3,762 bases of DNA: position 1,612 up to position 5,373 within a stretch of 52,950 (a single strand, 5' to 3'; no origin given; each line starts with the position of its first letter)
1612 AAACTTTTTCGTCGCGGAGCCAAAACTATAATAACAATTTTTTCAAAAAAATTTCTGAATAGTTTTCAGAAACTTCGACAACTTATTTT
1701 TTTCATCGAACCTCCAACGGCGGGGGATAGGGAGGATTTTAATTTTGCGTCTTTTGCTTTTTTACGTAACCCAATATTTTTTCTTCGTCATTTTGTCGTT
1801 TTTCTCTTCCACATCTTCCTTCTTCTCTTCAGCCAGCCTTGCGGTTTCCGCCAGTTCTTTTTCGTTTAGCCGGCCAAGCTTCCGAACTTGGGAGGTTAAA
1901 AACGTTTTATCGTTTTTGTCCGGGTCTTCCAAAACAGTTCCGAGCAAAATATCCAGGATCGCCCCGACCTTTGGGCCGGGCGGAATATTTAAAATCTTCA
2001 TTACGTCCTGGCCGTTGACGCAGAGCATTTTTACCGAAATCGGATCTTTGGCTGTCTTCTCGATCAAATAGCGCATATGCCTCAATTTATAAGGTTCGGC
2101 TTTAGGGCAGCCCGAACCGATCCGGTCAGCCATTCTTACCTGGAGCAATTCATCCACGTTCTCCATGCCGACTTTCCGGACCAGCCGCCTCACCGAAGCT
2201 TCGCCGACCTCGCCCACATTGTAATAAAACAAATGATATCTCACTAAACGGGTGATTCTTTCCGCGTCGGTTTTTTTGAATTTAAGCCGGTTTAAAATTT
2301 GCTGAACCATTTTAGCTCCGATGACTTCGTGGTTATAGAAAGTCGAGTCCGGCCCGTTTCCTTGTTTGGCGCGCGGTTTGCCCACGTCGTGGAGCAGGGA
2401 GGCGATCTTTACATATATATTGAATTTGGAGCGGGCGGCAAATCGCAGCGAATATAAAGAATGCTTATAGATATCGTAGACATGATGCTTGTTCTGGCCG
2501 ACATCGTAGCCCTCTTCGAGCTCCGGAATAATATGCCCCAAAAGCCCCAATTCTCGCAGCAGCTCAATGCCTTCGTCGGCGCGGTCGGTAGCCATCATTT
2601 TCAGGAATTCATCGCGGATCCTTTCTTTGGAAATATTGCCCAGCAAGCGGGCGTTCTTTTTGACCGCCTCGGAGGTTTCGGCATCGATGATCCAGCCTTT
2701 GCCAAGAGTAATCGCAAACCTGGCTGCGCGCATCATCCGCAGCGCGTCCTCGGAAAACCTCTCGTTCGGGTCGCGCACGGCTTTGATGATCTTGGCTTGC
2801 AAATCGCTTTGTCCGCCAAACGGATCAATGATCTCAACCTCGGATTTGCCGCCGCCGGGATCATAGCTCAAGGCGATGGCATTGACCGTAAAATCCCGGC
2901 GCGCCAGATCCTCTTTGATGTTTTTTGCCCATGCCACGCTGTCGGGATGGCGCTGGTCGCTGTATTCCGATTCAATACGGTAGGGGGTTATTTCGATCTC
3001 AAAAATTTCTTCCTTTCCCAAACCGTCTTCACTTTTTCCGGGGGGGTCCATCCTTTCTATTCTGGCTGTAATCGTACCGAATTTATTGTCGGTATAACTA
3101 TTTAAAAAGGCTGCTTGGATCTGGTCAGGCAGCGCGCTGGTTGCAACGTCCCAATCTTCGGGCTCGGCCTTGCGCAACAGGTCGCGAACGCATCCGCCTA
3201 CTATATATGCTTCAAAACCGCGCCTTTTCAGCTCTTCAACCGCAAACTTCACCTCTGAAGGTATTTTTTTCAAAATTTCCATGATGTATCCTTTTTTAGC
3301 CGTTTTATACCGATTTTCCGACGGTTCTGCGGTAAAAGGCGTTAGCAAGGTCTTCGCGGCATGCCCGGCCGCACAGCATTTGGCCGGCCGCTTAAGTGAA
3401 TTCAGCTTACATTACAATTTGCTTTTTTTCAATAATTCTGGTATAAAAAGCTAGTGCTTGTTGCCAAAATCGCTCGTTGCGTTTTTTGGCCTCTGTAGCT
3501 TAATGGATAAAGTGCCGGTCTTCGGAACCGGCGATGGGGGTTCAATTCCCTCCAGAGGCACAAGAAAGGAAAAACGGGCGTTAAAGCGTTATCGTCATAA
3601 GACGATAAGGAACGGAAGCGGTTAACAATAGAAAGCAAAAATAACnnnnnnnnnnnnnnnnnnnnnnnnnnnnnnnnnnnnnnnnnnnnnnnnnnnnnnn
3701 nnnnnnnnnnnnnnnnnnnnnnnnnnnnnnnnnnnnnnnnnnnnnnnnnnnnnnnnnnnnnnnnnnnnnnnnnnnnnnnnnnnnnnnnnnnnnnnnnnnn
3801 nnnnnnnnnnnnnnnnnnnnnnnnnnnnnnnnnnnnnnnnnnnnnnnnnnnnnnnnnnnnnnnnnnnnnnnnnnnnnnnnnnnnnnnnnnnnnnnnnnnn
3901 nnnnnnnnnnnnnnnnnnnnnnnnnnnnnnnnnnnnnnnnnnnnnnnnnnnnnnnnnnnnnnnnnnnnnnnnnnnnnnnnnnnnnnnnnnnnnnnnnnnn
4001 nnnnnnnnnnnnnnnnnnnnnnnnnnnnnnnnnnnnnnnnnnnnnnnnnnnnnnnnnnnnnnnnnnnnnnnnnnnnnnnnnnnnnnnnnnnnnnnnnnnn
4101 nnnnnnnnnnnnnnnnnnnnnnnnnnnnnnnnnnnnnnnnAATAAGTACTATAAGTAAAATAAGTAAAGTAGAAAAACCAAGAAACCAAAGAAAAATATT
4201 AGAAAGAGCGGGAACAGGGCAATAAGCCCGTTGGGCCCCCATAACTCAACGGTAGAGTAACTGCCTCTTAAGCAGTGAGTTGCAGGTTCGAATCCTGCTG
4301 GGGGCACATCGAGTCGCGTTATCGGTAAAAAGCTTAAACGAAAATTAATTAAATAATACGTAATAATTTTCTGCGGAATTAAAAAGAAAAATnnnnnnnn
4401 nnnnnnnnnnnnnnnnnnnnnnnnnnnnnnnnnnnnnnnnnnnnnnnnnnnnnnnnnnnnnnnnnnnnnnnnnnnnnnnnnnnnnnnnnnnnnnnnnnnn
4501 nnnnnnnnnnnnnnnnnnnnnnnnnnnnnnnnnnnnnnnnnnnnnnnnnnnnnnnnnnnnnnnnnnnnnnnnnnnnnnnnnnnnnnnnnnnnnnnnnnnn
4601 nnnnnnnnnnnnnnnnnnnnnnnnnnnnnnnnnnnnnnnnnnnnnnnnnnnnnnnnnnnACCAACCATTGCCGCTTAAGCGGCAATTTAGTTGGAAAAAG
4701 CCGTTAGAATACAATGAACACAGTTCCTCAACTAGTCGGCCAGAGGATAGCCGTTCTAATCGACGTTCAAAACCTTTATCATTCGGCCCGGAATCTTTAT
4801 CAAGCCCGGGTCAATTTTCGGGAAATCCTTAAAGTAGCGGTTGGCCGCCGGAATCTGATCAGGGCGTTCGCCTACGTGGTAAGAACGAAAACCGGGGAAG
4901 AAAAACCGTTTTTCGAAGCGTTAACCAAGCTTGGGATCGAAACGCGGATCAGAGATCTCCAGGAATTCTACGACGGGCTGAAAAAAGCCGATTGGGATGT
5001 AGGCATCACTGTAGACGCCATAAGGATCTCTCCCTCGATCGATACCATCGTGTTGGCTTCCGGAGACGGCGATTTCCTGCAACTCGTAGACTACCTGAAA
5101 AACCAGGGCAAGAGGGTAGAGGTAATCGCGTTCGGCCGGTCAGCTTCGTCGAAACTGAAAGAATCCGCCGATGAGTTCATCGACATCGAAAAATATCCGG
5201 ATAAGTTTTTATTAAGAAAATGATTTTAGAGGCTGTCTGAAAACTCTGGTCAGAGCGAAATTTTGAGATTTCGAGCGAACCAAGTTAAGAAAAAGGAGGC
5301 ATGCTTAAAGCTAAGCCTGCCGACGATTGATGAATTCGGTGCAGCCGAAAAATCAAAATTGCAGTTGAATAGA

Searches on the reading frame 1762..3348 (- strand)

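Call 74: search_protein_families(library=pfam, proteins=[window:1762-3348:-], max_evalue=0.00001)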
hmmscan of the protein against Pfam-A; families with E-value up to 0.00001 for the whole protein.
window:1762-3348:- (528 aa): 4 families
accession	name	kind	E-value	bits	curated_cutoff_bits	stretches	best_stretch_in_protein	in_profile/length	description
PF01743.26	PolyA_pol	-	2.1e-31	109.3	23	1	47-188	1-125/126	Poly A polymerase head domain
PF12627.12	PolyA_pol_RNAbd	-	1.3e-19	70.2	22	1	221-278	4-61/64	Probable RNA and SrmB- binding site of polymerase A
PF01966.28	HD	-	3e-11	44.1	22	1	294-410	2-113/116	HD domain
PF13735.12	tRNA_NucTran2_2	-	8e-08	32.8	27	1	347-486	23-147/149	tRNA nucleotidyltransferase domain 2 putative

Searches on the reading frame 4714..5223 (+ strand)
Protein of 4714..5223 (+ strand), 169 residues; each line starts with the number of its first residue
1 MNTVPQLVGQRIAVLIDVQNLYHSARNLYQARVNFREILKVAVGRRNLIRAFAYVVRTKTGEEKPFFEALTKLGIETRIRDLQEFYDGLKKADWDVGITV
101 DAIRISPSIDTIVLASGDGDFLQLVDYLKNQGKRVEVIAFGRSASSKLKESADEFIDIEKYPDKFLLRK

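Call 74: search_protein_families(library=pfam, proteins=[window:4714-5223:+], max_evalue=0.00001)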
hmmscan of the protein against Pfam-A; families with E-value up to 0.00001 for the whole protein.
window:4714-5223:+ (169 aa): 1 family
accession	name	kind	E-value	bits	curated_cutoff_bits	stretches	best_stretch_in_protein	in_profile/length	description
PF01936.24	NYN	-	2.2e-35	122.7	24.2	1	11-159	1-145/145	NYN domain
